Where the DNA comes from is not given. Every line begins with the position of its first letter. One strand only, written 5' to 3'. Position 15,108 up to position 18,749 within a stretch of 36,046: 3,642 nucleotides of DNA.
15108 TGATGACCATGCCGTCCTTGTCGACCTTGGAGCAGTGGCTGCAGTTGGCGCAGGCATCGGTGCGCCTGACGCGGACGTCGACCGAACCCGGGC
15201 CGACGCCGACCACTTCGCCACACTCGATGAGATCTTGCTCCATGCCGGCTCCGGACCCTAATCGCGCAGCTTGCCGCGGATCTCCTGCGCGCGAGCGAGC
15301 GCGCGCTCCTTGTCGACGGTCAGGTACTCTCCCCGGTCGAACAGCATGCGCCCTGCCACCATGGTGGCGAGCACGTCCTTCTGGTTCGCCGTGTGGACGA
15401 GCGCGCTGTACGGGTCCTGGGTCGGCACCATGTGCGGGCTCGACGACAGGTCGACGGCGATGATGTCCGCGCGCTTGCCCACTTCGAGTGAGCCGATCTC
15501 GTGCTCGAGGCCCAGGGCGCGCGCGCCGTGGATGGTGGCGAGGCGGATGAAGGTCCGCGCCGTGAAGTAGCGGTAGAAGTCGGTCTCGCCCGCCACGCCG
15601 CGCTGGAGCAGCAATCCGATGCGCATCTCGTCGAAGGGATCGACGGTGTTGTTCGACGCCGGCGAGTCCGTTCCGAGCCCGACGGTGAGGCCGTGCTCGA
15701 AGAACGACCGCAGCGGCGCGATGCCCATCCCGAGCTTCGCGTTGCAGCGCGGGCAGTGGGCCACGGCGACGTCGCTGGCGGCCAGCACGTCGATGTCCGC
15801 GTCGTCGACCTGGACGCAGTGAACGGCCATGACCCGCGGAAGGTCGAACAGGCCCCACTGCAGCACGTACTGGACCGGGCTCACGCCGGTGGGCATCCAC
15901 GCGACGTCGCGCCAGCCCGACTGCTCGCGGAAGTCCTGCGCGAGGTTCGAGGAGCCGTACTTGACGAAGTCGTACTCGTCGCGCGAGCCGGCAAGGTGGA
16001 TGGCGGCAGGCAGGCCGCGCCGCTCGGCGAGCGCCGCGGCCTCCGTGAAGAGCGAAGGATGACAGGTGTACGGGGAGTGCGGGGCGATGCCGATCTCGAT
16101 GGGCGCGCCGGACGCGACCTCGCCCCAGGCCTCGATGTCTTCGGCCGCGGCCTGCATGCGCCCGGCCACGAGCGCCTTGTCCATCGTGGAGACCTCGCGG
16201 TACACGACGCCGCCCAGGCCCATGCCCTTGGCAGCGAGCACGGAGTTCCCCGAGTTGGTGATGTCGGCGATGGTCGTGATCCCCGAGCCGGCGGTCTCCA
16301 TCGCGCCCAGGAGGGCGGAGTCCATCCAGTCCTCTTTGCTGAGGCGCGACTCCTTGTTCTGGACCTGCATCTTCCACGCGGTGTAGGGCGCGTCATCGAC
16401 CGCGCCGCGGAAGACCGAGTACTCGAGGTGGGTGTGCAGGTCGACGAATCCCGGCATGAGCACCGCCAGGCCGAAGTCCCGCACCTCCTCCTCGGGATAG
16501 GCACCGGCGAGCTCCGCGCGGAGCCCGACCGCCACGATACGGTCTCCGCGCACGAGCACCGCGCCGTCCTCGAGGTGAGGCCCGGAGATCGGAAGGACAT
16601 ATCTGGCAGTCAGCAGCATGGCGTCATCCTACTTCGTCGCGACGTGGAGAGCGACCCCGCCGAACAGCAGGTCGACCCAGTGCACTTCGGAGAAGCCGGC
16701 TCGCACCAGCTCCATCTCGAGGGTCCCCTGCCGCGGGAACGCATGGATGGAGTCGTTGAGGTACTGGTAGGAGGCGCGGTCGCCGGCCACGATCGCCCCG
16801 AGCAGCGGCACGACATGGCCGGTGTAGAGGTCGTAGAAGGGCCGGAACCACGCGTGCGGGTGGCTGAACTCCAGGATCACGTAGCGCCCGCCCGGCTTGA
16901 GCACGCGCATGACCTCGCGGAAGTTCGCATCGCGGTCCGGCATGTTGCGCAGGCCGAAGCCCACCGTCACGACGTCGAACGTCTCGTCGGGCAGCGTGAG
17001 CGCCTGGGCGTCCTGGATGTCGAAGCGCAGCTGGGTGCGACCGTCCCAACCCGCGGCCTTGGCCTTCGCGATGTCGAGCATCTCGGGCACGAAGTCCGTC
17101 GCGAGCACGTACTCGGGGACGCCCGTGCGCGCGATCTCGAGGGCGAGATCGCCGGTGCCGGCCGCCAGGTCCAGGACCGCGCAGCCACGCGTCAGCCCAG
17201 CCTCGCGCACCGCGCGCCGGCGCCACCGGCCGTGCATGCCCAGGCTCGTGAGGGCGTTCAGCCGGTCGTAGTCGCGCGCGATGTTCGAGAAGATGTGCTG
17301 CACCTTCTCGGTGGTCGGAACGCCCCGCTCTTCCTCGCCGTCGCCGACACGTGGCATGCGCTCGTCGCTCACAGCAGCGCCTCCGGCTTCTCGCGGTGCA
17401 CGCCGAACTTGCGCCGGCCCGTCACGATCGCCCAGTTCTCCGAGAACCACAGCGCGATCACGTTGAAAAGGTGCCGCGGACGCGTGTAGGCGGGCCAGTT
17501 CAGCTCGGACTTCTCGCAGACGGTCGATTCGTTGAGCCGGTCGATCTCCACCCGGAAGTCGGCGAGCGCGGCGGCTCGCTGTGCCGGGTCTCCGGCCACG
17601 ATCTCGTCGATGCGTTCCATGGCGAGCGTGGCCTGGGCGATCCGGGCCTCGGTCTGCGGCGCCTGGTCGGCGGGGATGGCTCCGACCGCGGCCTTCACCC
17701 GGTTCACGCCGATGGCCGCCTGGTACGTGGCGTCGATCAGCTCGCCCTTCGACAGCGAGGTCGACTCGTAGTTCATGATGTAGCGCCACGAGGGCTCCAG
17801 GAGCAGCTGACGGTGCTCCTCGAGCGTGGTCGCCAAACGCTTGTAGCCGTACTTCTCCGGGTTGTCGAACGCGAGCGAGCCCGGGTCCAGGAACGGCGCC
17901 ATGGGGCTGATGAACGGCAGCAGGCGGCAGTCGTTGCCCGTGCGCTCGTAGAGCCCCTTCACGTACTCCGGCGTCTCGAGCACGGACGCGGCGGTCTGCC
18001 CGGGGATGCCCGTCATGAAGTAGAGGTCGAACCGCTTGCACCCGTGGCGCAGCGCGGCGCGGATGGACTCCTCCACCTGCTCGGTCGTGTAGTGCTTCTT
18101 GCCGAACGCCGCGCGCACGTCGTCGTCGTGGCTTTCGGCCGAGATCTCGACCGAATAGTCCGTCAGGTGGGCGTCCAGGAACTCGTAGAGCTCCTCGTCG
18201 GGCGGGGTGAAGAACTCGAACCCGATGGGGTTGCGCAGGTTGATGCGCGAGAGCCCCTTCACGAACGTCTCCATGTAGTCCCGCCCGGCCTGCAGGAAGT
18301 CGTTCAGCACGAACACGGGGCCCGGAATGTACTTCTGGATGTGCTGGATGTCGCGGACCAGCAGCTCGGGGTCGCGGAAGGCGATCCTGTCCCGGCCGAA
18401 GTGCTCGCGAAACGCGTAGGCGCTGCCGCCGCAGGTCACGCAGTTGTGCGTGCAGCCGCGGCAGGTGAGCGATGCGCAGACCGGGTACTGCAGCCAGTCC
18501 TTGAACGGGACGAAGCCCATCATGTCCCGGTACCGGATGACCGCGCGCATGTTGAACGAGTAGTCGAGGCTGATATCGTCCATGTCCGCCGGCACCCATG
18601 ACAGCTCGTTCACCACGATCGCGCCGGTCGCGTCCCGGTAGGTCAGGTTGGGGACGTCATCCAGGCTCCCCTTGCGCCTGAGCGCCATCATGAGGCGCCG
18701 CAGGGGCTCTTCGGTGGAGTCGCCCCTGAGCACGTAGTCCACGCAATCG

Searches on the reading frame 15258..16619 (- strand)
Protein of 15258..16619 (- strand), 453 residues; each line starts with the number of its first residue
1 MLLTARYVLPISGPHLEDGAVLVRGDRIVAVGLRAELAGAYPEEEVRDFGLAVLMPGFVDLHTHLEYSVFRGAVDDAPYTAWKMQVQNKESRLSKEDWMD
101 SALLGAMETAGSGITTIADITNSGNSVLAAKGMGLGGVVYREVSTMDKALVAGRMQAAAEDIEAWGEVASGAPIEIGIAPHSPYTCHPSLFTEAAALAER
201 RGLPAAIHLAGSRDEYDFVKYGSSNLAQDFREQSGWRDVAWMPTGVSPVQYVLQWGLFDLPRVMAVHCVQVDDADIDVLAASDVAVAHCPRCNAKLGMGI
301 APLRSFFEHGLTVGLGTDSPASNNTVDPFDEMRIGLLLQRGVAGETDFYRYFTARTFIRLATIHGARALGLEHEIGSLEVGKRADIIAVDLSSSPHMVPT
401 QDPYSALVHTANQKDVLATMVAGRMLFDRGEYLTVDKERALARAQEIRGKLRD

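Call 11: search_protein_families(library=pfam, proteins=[window:15258-16619:-], max_evalue=0.001)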
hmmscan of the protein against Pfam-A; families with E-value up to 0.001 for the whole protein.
window:15258-16619:- (453 aa): 3 families
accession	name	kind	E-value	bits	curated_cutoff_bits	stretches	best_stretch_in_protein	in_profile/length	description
PF01979.26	Amidohydro_1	-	3.3e-59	201.3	25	1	53-425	1-344/345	Amidohydrolase family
PF07969.17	Amidohydro_3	-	8.1e-19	68.9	29.7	1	191-426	264-471/472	Amidohydrolase family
PF22039.1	HUTI_composite_bact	-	6.6e-08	32.5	25.5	1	19-43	1-25/26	Imidazolonepropionase-like composite domain, bacteria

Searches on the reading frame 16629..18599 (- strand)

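Call 11: search_protein_families(library=pfam, proteins=[window:16629-18599:-], max_evalue=0.001)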
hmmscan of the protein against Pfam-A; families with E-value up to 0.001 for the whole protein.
window:16629-18599:- (656 aa): 6 families
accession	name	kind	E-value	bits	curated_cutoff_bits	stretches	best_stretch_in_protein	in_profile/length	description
PF01209.24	Ubie_methyltran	-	5.1e-62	209.7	20.1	1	430-656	6-233/233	ubiE/COQ5 methyltransferase family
PF13649.12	Methyltransf_25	-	1.5e-19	70.9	27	1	475-571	1-97/97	Methyltransferase domain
PF08241.18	Methyltransf_11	-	1.9e-18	67.3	21.2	1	476-575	1-95/95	Methyltransferase domain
PF13847.12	Methyltransf_31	-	8.6e-16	58.4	27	1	470-580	2-114/145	Methyltransferase domain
PF08242.18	Methyltransf_12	-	3.4e-13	50.6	30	1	476-572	1-97/98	Methyltransferase domain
PF13489.12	Methyltransf_23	-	3e-09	37.3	27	1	469-637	20-160/164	Methyltransferase domain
